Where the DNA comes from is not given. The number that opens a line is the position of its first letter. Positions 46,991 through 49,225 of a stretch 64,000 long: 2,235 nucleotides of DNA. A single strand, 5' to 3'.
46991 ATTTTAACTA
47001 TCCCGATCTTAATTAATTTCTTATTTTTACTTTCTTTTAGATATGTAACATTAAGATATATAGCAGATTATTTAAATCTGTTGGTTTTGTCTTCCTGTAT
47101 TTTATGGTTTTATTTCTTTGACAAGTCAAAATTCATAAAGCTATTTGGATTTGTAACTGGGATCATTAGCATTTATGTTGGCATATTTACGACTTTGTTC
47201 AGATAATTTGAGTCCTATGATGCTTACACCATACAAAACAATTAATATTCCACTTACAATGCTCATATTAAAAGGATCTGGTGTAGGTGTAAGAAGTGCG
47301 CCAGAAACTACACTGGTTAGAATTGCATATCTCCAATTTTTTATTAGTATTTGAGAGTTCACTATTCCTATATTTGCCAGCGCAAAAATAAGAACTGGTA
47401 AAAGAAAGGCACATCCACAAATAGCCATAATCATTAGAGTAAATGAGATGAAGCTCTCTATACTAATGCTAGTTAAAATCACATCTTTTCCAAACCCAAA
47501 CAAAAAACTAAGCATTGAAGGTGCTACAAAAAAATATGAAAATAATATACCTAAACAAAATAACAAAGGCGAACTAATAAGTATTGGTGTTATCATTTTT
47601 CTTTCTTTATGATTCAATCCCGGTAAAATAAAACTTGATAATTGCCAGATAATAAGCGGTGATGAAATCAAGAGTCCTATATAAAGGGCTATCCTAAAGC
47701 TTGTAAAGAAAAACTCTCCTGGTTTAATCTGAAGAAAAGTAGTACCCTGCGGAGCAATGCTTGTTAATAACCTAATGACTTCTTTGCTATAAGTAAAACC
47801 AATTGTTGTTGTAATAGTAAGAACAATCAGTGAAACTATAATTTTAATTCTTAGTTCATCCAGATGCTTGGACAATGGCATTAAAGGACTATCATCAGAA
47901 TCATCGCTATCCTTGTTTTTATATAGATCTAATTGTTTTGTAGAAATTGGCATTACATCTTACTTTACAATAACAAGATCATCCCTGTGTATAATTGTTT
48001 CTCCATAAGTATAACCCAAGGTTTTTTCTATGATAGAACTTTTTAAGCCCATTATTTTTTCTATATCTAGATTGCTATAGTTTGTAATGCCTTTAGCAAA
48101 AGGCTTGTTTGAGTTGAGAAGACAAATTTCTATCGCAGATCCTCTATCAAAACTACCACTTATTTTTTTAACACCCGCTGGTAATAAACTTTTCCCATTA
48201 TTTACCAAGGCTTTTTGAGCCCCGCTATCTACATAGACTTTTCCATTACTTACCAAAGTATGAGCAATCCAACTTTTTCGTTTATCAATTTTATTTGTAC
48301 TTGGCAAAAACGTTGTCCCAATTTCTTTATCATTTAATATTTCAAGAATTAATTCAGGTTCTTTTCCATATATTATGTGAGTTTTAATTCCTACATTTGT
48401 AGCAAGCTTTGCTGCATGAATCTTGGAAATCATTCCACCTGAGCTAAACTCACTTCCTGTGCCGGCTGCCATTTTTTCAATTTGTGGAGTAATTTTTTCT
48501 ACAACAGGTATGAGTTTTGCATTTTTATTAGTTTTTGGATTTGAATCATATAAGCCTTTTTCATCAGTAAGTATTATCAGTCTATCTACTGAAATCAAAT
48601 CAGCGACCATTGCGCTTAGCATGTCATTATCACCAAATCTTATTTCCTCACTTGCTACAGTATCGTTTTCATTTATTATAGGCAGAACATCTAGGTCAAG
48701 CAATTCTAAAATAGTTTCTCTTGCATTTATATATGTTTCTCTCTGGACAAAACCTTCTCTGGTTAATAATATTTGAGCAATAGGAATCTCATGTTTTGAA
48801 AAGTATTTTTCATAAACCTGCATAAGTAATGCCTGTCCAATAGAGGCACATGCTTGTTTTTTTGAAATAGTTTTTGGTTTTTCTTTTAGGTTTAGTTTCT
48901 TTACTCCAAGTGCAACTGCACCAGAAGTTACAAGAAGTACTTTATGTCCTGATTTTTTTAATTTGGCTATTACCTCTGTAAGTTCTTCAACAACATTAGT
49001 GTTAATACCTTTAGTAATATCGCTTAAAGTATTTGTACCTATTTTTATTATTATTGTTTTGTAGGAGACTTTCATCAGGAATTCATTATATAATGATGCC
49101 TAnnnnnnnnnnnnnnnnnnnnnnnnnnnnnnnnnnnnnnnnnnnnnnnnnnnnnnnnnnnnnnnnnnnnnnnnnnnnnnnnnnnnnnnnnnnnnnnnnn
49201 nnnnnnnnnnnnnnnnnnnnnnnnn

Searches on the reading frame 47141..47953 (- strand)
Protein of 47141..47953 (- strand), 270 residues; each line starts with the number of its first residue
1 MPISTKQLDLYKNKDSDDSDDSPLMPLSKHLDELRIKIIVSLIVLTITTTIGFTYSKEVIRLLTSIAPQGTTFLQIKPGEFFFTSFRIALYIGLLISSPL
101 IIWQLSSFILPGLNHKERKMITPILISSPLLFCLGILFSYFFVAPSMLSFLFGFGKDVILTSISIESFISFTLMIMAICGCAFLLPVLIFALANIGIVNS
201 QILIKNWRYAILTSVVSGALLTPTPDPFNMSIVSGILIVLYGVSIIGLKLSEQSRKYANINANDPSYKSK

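Call 57: search_protein_families(library=pfam, proteins=[window:47141-47953:-], max_evalue=0.0001)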
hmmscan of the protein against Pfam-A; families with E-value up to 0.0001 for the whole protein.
window:47141-47953:- (270 aa): 1 family
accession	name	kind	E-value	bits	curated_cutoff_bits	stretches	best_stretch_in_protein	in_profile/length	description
PF00902.23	TatC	-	9.3e-58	195.9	25.1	1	29-233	1-205/208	Sec-independent protein translocase protein (TatC)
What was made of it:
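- TatC is encoded in the window at 47141-47953 (call 57).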

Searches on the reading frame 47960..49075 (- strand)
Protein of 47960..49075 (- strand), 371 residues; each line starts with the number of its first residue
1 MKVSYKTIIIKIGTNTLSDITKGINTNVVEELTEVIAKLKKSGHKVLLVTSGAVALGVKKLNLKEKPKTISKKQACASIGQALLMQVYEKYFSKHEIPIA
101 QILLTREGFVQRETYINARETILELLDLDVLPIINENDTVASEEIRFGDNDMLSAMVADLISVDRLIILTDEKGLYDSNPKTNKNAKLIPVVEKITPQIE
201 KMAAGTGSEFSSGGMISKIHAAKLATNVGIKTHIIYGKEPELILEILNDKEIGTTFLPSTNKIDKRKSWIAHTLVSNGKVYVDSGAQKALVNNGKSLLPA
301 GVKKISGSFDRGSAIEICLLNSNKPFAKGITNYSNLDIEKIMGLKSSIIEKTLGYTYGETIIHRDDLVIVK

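Call 57: search_protein_families(library=pfam, proteins=[window:47960-49075:-], max_evalue=0.0001)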
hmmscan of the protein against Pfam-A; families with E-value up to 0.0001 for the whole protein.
window:47960-49075:- (371 aa): 2 families
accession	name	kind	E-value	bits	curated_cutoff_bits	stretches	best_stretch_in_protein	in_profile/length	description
PF00696.33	AA_kinase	-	1e-46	160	24.9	1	6-235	1-233/234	Amino acid kinase family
PF01472.26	PUA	-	1.2e-16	60.9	24.8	1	278-351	1-72/74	PUA domain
